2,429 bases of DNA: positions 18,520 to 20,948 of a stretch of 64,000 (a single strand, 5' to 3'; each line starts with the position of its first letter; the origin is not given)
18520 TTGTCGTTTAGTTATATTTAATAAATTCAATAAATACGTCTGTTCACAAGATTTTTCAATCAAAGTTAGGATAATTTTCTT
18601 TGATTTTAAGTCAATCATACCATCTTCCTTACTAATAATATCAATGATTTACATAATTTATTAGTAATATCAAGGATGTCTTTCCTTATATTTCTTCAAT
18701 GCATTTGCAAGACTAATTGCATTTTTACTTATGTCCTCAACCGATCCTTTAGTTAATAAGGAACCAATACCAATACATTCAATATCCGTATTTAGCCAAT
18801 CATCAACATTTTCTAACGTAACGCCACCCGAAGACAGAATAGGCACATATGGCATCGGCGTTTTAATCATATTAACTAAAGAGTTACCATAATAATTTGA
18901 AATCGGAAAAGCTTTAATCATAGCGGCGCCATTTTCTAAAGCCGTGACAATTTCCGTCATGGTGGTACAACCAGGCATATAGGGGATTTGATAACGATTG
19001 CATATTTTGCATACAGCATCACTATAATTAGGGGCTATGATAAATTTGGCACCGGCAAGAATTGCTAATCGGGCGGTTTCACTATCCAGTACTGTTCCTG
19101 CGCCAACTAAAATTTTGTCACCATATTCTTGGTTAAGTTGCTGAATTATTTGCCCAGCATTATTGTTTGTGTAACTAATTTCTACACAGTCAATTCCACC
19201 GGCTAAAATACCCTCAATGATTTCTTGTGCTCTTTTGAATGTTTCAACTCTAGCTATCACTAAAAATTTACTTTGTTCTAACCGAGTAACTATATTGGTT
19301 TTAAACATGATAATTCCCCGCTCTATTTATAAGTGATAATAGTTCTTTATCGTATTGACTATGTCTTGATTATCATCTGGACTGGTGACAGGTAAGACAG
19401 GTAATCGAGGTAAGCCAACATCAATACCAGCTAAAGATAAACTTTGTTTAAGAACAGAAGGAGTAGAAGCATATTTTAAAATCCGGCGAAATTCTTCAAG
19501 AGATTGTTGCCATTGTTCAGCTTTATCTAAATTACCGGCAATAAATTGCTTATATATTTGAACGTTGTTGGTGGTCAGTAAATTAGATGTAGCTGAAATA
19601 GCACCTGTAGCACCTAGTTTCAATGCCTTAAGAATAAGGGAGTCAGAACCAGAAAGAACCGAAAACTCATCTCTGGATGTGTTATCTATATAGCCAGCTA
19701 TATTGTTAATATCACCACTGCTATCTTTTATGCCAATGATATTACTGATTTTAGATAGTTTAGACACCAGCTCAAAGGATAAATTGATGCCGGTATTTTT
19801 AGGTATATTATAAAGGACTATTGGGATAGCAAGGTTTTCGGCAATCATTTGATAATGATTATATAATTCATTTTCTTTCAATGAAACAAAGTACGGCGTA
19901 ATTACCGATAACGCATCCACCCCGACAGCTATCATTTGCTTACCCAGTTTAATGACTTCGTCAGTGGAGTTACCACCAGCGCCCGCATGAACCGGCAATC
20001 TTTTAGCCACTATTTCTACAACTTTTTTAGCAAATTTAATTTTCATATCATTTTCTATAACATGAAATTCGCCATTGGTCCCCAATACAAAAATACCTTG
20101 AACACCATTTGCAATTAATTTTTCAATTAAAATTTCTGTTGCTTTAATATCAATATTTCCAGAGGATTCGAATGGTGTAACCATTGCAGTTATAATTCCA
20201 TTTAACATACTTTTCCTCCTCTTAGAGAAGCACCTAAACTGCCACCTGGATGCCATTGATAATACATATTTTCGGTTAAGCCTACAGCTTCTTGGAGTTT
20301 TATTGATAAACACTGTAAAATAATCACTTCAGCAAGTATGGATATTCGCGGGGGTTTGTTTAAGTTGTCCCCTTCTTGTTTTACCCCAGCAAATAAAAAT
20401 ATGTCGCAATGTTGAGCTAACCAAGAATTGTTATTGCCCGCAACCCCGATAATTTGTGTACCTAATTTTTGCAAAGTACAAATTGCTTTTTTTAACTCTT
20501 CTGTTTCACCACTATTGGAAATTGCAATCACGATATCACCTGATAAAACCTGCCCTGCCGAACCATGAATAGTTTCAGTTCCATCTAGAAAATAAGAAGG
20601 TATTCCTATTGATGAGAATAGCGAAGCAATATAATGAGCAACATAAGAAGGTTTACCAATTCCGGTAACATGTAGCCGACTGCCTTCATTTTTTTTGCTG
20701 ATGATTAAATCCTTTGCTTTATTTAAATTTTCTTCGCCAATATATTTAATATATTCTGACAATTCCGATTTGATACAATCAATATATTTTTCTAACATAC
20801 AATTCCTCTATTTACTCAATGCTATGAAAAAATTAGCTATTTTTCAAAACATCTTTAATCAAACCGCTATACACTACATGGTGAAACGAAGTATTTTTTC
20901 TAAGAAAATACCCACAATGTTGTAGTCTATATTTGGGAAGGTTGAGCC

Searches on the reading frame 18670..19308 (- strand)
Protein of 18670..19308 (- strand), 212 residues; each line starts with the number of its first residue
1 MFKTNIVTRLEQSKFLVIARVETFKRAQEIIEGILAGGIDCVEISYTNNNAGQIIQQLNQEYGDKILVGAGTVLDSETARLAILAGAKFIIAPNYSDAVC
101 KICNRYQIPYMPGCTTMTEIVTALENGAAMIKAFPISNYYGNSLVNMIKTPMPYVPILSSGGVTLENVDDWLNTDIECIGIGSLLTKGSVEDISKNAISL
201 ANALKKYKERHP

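Call 82: search_protein_families(library=pfam, proteins=[window:18670-19308:-], max_evalue=0.00001)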
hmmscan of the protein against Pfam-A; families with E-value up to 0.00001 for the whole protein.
window:18670-19308:- (212 aa): 2 families
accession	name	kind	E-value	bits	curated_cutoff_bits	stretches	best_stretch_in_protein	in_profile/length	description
PF01081.25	Aldolase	-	1.9e-34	119.3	27.8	1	8-189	3-183/196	KDPG and KHG aldolase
PF01729.25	QRPTase_C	-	1.9e-06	28.2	23.1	1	114-194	87-167/169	Quinolinate phosphoribosyl transferase, C-terminal domain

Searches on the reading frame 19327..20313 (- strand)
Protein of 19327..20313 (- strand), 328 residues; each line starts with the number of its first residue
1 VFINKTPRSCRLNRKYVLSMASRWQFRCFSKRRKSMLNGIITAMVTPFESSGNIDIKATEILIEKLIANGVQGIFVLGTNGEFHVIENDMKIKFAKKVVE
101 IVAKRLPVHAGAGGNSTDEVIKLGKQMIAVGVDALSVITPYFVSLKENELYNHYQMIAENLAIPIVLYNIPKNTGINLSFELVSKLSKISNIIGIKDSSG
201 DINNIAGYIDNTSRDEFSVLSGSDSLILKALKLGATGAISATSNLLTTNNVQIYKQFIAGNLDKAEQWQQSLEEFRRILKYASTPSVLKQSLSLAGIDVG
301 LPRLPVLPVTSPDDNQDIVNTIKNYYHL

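Call 82: search_protein_families(library=pfam, proteins=[window:19327-20313:-], max_evalue=0.00001)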
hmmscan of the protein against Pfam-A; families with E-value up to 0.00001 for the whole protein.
window:19327-20313:- (328 aa): 1 family
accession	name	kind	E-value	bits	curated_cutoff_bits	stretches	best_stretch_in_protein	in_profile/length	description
PF00701.28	DHDPS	-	7.8e-78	261.6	22.1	1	37-321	2-285/289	Dihydrodipicolinate synthetase family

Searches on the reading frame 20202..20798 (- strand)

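Call 82: search_protein_families(library=pfam, proteins=[window:20202-20798:-], max_evalue=0.00001)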
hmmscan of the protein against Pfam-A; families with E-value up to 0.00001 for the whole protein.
window:20202-20798:- (198 aa): 1 family
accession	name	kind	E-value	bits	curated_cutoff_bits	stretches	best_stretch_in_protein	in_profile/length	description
PF01380.27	SIS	-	4.6e-14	52.8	25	1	41-135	7-102/131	SIS domain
